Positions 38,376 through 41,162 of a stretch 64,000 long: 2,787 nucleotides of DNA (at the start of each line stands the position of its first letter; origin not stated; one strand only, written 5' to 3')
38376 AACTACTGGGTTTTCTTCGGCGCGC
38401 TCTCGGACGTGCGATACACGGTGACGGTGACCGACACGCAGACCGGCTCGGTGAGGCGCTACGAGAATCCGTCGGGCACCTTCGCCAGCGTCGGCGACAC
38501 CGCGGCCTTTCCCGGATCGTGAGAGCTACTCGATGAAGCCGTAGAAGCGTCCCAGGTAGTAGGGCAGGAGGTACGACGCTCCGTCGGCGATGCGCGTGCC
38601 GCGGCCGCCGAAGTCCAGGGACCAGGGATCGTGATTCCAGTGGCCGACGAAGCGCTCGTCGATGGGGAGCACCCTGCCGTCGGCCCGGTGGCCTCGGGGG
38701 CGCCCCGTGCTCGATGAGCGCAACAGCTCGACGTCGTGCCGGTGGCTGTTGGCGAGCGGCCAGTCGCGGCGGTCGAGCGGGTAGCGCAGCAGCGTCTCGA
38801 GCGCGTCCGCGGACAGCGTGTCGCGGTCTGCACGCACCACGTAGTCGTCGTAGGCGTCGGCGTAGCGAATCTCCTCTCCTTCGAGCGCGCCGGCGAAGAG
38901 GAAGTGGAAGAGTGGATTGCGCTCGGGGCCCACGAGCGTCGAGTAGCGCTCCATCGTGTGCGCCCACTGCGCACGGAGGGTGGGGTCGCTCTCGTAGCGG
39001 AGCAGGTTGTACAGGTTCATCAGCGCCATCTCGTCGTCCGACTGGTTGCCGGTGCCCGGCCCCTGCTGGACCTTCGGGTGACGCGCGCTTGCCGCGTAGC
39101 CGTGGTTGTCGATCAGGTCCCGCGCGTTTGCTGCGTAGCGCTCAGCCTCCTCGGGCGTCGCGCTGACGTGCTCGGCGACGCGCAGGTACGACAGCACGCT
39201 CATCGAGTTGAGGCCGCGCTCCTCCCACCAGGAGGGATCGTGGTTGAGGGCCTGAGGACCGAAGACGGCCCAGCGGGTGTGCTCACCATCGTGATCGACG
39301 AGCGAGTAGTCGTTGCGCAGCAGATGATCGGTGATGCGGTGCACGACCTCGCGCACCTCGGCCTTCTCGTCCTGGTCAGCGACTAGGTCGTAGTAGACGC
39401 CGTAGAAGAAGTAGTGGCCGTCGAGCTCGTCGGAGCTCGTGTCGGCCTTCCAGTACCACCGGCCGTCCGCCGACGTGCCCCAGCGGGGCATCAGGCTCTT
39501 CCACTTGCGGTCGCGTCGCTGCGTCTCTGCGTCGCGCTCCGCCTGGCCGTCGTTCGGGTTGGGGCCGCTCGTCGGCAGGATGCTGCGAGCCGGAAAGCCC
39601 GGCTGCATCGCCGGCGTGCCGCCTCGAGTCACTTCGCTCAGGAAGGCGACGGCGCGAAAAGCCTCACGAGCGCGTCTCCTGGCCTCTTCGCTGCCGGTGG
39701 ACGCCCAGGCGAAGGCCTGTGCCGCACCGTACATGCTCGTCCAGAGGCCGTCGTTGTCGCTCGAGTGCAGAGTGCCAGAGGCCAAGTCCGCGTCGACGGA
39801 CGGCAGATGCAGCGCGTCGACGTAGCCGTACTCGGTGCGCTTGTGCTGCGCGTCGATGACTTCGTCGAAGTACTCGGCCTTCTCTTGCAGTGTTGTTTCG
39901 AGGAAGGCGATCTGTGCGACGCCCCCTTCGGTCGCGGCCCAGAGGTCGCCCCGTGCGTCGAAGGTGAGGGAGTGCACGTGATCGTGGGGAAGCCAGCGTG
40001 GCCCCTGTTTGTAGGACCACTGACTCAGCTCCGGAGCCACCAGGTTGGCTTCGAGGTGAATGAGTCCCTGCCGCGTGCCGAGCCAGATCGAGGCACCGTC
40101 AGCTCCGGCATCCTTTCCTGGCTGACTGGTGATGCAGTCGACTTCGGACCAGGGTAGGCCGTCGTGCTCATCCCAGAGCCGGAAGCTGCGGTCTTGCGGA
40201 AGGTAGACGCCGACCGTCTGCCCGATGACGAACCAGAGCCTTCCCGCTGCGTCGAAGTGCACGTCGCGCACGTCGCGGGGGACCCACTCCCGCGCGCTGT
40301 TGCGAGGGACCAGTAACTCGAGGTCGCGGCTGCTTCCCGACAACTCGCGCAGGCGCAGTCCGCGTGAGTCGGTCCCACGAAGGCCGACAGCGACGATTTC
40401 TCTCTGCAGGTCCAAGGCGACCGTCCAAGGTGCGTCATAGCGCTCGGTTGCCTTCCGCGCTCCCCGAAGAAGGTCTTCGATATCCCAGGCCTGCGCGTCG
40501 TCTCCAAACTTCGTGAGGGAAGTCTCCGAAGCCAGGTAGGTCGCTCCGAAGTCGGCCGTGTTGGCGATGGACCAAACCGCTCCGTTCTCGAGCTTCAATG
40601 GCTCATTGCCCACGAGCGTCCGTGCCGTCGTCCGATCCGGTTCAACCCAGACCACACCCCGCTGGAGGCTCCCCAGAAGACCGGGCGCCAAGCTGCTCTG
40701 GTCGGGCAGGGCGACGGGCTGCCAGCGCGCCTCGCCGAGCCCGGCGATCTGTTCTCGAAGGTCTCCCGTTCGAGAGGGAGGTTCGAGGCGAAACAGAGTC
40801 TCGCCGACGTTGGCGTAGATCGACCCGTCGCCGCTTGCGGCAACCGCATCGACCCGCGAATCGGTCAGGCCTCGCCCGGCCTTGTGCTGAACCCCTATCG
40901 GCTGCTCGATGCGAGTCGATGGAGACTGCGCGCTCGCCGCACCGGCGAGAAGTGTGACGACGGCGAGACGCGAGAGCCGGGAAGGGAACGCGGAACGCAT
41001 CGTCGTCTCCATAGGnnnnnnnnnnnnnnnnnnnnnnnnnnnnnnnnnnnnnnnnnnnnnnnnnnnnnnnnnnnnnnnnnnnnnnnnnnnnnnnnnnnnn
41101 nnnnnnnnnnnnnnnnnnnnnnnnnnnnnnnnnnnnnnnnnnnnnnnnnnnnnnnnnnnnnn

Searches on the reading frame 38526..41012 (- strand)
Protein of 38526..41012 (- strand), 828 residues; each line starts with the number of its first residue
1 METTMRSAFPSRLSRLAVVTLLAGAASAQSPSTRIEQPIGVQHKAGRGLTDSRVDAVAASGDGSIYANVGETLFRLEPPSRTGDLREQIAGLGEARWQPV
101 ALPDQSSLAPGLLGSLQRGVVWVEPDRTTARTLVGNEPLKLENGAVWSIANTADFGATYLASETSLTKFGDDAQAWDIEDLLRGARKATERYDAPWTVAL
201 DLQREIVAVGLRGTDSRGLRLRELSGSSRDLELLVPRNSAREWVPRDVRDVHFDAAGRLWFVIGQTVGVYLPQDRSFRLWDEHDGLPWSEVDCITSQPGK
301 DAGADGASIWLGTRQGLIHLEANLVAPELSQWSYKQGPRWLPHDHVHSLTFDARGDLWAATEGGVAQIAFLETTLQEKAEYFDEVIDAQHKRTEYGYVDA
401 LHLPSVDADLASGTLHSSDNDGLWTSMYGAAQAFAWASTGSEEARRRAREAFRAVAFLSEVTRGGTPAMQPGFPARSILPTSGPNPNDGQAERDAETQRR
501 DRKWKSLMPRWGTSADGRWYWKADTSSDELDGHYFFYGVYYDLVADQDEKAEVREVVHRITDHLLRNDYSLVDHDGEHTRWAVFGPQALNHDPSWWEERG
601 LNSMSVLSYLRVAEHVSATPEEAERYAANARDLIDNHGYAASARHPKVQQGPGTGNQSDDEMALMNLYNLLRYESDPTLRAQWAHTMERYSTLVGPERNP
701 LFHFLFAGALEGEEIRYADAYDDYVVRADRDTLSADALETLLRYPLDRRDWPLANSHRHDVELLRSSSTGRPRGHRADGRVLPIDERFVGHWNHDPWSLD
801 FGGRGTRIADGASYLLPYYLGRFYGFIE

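Call 9: search_protein_families(library=pfam, proteins=[window:38526-41012:-], max_evalue=0.01)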
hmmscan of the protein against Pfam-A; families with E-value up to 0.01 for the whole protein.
window:38526-41012:- (828 aa): 1 family
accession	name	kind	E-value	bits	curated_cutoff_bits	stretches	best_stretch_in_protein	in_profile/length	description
PF07494.17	Reg_prop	-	0.00018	21.8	20.4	0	341-363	2-24/24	Two component regulator propeller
